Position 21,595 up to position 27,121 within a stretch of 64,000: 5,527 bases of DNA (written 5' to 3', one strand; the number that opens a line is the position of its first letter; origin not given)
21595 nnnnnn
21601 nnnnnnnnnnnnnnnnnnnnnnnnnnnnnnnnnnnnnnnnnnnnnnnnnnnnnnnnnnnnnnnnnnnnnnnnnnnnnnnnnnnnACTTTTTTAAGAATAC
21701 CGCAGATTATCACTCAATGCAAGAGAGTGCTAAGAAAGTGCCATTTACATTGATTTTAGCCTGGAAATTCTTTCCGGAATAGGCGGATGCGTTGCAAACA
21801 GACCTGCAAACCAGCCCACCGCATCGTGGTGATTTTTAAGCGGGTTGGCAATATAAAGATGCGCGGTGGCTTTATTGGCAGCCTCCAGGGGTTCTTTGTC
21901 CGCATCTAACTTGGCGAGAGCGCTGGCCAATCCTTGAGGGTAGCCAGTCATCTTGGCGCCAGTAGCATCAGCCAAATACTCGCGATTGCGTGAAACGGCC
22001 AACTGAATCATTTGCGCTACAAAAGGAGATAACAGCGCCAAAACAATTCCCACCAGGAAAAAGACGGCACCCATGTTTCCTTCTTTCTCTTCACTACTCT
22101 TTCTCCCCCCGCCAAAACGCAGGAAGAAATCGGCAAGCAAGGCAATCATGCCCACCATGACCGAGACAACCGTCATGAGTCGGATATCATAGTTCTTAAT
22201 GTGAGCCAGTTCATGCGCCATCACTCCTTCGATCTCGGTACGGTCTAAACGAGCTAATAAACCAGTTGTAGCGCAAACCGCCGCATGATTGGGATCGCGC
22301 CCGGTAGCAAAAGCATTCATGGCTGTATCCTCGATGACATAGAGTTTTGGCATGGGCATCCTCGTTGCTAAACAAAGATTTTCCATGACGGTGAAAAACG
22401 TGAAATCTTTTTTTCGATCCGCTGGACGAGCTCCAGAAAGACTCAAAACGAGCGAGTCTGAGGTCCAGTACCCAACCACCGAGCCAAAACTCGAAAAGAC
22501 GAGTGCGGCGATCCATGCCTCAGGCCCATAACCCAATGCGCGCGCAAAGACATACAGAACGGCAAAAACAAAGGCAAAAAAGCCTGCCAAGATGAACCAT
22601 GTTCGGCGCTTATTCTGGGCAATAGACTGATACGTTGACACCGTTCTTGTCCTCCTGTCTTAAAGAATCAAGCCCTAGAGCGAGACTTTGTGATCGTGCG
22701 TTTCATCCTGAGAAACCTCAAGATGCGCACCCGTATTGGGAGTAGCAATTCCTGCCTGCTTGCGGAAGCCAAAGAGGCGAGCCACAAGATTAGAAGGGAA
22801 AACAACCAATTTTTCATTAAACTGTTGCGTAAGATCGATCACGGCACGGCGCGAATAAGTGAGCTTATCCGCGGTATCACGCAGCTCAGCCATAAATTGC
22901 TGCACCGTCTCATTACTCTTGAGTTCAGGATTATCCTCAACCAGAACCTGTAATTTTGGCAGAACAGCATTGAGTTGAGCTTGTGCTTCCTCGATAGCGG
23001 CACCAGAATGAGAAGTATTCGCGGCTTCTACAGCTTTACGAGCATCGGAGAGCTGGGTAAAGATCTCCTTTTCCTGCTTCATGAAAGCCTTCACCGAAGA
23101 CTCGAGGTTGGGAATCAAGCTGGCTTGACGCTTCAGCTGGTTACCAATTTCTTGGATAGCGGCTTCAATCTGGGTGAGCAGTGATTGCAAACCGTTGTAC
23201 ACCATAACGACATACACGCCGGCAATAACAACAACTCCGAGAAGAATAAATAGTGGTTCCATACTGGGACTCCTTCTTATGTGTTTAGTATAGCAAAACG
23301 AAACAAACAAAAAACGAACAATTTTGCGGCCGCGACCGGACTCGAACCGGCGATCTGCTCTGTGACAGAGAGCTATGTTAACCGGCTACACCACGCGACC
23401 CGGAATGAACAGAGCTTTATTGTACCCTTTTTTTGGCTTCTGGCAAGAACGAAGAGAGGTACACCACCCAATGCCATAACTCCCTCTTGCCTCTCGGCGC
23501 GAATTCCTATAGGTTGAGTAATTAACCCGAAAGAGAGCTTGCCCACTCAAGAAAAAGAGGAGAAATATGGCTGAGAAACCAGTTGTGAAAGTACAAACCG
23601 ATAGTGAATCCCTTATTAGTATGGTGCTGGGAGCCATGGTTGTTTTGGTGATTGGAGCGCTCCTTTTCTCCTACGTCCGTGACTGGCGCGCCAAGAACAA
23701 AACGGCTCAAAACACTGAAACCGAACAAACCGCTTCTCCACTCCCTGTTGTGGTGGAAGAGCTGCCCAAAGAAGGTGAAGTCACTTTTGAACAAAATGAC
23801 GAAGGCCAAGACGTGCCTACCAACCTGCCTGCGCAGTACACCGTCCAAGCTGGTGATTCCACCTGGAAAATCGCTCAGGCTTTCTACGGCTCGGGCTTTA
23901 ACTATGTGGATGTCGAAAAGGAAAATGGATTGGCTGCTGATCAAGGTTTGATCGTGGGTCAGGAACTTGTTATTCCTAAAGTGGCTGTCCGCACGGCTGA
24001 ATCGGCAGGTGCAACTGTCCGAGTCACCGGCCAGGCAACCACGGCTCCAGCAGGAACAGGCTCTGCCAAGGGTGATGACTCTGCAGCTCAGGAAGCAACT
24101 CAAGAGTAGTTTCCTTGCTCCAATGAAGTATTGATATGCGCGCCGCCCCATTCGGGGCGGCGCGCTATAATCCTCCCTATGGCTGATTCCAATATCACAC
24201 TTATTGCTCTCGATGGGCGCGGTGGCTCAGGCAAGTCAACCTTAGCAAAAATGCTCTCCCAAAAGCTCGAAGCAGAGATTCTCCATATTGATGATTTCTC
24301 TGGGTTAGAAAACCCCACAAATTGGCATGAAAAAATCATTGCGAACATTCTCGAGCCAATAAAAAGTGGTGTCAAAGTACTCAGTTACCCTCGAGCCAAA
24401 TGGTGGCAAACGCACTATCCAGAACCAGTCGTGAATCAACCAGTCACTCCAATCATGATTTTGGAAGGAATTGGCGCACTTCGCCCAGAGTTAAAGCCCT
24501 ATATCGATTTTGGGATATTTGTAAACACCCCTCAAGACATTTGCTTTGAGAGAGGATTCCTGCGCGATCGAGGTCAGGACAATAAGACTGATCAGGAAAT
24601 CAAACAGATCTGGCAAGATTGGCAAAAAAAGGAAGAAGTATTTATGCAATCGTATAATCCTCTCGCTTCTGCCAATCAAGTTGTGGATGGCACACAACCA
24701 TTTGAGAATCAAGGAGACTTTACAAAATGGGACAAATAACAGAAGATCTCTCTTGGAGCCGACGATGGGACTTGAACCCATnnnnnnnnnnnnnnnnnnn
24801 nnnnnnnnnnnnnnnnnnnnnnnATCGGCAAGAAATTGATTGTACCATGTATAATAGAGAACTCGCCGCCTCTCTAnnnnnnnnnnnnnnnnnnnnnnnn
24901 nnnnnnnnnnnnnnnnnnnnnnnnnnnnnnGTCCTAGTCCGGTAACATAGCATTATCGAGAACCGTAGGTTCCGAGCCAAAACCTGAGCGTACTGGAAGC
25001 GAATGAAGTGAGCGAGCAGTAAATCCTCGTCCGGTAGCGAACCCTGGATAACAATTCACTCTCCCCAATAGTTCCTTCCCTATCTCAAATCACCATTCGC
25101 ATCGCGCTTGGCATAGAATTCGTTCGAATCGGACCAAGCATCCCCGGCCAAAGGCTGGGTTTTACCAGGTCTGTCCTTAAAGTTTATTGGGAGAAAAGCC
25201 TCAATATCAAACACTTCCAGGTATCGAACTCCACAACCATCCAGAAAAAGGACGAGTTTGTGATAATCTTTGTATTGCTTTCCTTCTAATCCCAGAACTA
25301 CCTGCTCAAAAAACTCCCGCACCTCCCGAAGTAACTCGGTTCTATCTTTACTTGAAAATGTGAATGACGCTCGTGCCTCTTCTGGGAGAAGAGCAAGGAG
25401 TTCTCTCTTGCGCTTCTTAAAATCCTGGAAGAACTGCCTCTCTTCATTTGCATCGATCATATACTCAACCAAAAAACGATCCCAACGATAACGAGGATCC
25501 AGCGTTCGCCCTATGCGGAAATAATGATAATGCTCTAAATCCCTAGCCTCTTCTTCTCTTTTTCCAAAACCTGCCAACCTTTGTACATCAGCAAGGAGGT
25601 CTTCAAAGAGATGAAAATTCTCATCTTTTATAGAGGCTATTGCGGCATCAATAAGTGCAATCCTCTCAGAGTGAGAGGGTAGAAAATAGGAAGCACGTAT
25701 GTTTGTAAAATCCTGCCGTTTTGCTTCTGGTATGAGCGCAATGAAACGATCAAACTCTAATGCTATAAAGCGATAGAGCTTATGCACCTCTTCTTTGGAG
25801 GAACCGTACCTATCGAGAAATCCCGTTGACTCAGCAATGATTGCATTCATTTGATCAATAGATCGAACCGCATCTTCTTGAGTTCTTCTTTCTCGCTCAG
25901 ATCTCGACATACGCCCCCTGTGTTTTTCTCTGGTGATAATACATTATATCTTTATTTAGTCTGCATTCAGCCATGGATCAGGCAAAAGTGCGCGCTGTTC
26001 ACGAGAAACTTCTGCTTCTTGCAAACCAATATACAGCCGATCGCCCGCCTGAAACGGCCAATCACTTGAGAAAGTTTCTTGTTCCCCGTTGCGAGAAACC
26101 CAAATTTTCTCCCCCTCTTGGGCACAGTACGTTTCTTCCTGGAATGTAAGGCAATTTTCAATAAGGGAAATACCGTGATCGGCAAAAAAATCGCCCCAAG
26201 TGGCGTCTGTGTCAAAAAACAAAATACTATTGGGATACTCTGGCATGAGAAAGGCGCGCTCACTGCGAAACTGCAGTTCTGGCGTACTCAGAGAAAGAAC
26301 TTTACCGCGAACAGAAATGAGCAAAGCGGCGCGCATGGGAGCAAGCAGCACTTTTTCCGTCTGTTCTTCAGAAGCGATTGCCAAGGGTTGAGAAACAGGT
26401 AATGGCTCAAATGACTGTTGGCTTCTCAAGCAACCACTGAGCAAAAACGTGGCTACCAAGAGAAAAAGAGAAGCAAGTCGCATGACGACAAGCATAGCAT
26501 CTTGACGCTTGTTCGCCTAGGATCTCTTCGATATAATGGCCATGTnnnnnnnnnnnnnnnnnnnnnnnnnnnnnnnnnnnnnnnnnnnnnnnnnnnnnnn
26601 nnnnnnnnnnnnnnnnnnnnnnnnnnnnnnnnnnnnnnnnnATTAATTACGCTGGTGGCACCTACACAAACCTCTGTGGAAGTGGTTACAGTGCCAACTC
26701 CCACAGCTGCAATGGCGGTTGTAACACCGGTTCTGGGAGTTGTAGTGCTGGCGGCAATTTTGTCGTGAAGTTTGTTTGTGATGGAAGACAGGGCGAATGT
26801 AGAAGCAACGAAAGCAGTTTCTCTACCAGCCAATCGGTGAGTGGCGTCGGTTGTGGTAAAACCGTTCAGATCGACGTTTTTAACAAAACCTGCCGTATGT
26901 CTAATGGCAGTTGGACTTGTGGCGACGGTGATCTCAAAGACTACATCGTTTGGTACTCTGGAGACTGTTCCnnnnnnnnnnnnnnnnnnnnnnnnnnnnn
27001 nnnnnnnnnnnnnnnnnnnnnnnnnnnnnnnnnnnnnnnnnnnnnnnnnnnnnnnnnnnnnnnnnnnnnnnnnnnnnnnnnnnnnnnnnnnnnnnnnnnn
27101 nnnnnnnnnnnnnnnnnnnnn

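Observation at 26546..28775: Sortase plus PKD-repeat surface protein pair with a non-canonical sorting signal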

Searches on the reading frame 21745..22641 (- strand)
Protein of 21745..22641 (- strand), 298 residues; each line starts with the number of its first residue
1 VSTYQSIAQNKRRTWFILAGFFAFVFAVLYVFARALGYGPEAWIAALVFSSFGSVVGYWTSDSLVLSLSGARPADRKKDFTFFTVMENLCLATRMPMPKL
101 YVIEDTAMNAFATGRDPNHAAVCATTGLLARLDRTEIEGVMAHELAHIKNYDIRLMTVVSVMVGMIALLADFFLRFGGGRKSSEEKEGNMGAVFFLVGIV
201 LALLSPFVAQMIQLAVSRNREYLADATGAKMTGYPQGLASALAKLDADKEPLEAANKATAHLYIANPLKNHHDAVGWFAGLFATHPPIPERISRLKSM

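Call 46: search_protein_families(library=pfam, proteins=[window:21745-22641:-], max_evalue=0.001)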
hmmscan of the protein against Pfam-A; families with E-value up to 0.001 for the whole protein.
window:21745-22641:- (298 aa): 1 family
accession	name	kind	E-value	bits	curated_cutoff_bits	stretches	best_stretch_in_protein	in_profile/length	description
PF01435.24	Peptidase_M48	-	1.7e-31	109.9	20.3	1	85-297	10-184/186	Peptidase family M48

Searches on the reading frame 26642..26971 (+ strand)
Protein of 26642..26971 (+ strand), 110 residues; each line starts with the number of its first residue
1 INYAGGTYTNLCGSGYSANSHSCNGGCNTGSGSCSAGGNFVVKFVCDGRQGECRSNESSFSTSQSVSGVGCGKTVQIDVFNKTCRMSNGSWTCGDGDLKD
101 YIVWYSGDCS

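Call 66: search_protein_representatives(protein=window:26642-26971:+)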
Query: 110 residues. Proteins with E-value up to 0.001 (for the whole library): 138; up to 1e-10: 103; up to 1e-30: 11. The best 138 are listed.
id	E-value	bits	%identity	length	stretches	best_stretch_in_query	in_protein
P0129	2.7e-40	153.8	71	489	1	1-109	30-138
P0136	9.9e-39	148.8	69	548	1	2-109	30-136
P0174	1.6e-36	141.7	62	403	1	2-109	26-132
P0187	2.6e-36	141.0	63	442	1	3-110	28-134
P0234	4.2e-35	137.1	61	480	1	2-110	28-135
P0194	5.4e-35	136.8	65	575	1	2-109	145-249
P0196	1.3e-34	135.6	61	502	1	1-109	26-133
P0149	2.5e-33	131.4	59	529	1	2-109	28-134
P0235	2.8e-32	128.0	64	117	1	22-109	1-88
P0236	4.5e-32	127.3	59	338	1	3-109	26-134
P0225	4.9e-31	124.0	57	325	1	2-109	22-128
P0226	4.0e-29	117.8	59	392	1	1-109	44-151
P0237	4.9e-29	117.5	57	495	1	2-108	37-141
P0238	8.7e-29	116.7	49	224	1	2-109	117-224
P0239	2.4e-28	115.3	58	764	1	2-110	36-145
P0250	1.2e-24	103.4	61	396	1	5-110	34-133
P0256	4.7e-23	98.2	53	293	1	1-109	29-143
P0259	3.3e-22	95.5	49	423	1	2-110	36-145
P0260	5.5e-22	94.8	56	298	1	2-109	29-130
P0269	3.5e-20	89.0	52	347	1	2-110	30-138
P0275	2.2e-19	86.4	55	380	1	3-108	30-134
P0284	1.1e-17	80.9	54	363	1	1-108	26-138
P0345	3.2e-06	44.0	41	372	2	14-110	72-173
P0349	1.5e-05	41.7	51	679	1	1-110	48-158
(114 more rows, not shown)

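Call 69: list_cluster_members(proteins=[P0237, P0250, P0256, P0259, P0260, P0269, P0275, P0284, P0345, P0349])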
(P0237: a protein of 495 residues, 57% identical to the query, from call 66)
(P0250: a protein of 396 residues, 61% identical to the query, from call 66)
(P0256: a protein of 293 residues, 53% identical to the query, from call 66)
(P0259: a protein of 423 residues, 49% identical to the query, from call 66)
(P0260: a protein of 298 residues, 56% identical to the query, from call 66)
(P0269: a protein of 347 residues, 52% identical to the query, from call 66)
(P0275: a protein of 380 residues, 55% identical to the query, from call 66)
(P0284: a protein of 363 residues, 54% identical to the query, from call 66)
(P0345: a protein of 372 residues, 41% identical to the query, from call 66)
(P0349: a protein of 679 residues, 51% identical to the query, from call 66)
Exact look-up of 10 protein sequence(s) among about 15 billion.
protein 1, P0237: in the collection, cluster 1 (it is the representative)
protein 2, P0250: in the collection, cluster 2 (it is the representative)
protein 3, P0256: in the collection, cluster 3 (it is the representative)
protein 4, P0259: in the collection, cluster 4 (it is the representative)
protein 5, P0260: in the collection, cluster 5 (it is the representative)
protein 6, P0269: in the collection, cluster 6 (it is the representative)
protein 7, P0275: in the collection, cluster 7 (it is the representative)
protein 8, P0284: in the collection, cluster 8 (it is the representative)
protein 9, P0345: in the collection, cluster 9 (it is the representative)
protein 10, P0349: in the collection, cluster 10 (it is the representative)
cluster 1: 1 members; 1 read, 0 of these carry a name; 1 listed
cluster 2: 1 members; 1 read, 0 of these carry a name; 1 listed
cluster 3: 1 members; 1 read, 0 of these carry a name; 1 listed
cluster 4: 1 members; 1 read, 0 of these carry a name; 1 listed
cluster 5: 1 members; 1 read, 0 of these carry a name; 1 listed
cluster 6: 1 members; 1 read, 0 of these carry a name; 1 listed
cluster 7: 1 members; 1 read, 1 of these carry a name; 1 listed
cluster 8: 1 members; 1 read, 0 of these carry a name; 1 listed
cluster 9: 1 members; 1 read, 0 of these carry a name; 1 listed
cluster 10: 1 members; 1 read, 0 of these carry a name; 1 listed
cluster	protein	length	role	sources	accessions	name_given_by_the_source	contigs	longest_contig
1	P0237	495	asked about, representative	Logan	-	-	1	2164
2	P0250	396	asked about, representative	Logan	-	-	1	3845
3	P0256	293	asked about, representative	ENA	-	-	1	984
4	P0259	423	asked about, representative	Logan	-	-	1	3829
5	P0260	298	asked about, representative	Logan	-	-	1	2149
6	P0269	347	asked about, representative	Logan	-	-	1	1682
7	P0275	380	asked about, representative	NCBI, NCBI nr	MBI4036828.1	hypothetical protein HY385_00170 [Candidatus Daviesbacteria bacterium] | hypothetical protein [Candidatus Daviesbacteria bacterium]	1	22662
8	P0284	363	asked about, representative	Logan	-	-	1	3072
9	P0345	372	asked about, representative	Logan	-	-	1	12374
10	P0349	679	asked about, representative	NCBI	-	-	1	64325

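Call 70: find_encoding_contigs(protein=P0250, flank=5000, max_places=2)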
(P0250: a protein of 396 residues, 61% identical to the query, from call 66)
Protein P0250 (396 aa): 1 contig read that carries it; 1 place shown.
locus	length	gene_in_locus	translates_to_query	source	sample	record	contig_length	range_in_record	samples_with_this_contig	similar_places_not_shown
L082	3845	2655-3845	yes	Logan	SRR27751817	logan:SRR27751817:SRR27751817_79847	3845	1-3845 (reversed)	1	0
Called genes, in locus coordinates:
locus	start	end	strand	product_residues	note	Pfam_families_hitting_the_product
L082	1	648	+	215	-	?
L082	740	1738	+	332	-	PF01938:TRAM (weak)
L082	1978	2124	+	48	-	-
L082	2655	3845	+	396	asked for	?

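Call 71: find_encoding_contigs(protein=P0349, flank=10000, max_places=2)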
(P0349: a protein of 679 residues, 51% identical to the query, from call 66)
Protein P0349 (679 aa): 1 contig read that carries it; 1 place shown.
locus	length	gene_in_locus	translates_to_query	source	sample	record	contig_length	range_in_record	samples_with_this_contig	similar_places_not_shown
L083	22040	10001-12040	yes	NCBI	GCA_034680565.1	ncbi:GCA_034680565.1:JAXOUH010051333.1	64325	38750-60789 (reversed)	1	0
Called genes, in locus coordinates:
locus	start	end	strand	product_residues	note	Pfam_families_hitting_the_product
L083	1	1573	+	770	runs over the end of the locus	PF17957:Big_7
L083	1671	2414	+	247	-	PF00188:CAP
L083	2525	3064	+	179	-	PF09136:Glucodextran_B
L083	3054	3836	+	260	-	PF18914:DUF5666 (weak)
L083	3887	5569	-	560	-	PF00512:HisKA, PF02518:HATPase_c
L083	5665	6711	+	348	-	PF13399:LytR_C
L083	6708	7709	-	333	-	PF01073:3Beta_HSD, PF01370:Epimerase, PF02719:Polysacc_synt_2, PF04321:RmlD_sub_bind, PF16363:GDP_Man_Dehyd, PF07993:NAD_binding_4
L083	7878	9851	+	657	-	-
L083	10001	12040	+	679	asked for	-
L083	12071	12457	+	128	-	-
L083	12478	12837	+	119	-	-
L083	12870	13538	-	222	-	PF01694:Rhomboid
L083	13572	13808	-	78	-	-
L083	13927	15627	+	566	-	PF24517:CBM96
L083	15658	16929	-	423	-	PF02403:Seryl_tRNA_N, PF00587:tRNA-synt_2b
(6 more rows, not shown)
